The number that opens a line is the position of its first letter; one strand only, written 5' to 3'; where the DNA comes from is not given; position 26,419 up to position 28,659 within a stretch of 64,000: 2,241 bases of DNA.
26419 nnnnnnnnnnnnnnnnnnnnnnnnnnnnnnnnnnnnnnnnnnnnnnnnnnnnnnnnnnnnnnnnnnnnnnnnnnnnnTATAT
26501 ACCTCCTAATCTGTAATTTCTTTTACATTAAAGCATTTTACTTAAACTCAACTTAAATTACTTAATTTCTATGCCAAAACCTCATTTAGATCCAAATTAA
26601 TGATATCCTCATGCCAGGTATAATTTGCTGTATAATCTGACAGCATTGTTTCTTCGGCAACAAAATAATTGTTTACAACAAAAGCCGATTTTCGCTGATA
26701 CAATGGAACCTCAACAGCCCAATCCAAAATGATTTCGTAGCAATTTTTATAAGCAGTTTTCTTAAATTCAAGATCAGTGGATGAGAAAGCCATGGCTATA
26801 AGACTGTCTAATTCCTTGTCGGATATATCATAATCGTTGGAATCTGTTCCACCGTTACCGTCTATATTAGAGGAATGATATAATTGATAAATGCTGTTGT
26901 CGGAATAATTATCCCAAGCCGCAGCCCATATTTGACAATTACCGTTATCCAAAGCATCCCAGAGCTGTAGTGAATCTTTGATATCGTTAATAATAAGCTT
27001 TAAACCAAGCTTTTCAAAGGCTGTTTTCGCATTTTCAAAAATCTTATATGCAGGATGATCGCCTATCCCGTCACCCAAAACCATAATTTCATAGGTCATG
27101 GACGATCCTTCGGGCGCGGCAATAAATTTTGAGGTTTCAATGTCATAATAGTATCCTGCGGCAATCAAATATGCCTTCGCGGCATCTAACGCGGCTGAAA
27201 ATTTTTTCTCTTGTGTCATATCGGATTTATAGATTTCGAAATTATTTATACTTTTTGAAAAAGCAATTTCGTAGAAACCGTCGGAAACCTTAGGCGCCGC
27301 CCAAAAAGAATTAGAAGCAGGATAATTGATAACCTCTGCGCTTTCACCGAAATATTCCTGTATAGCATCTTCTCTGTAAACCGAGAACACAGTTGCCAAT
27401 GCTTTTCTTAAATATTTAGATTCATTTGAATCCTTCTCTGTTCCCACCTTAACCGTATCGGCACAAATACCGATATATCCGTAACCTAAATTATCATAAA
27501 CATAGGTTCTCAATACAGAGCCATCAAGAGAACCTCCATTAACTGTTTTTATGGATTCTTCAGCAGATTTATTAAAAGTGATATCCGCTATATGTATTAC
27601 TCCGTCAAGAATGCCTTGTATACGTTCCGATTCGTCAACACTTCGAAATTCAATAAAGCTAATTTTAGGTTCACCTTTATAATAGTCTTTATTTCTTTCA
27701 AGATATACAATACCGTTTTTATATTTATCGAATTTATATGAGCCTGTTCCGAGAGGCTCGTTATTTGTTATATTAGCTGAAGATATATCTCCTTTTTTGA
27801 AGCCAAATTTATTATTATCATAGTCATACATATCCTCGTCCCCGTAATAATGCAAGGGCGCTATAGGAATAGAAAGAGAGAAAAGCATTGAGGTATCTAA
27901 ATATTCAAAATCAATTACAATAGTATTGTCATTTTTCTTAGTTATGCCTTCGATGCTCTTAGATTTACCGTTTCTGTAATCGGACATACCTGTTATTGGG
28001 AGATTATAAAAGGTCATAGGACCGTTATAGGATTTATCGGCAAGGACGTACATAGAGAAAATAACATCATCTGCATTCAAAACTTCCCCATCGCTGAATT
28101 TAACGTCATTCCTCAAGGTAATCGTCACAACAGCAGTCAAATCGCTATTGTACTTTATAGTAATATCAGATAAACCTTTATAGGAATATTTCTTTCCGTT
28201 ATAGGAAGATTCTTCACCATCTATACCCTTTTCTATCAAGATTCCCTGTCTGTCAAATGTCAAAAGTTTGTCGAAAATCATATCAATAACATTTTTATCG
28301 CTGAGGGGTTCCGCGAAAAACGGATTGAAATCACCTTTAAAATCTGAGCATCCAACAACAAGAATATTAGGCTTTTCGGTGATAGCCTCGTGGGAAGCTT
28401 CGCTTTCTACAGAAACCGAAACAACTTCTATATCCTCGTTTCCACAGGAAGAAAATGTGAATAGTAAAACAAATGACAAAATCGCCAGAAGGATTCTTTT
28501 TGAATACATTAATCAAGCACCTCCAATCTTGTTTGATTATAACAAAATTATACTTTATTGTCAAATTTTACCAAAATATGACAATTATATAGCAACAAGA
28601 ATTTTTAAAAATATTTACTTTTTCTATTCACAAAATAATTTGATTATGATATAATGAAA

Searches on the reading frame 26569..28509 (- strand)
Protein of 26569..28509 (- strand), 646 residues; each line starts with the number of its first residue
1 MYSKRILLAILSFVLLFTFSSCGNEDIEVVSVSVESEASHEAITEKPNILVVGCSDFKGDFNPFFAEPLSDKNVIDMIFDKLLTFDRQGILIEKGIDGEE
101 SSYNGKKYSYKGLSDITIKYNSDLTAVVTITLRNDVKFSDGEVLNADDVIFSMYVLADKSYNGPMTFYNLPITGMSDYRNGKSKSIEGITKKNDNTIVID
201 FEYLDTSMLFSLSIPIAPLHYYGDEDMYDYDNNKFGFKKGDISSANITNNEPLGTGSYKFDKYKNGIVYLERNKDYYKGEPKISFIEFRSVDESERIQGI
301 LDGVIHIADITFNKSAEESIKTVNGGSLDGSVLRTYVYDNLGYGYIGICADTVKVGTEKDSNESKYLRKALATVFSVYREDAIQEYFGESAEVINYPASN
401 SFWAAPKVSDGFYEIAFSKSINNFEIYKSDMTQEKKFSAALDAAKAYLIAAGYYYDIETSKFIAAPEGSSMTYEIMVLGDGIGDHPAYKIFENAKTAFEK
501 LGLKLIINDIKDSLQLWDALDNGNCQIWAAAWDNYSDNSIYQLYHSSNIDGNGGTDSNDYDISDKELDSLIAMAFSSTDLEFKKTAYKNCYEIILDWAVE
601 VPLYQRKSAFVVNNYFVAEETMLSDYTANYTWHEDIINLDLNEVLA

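Call 30: search_protein_families(library=pfam, proteins=[window:26569-28509:-], max_evalue=0.0001)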
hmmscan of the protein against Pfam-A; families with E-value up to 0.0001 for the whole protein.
window:26569-28509:- (646 aa): 1 family
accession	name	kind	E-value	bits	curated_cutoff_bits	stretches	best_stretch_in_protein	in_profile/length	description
PF00496.27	SBP_bac_5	-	6e-39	134.6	32.4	1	124-548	15-365/368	Bacterial extracellular solute-binding proteins, family 5 Middle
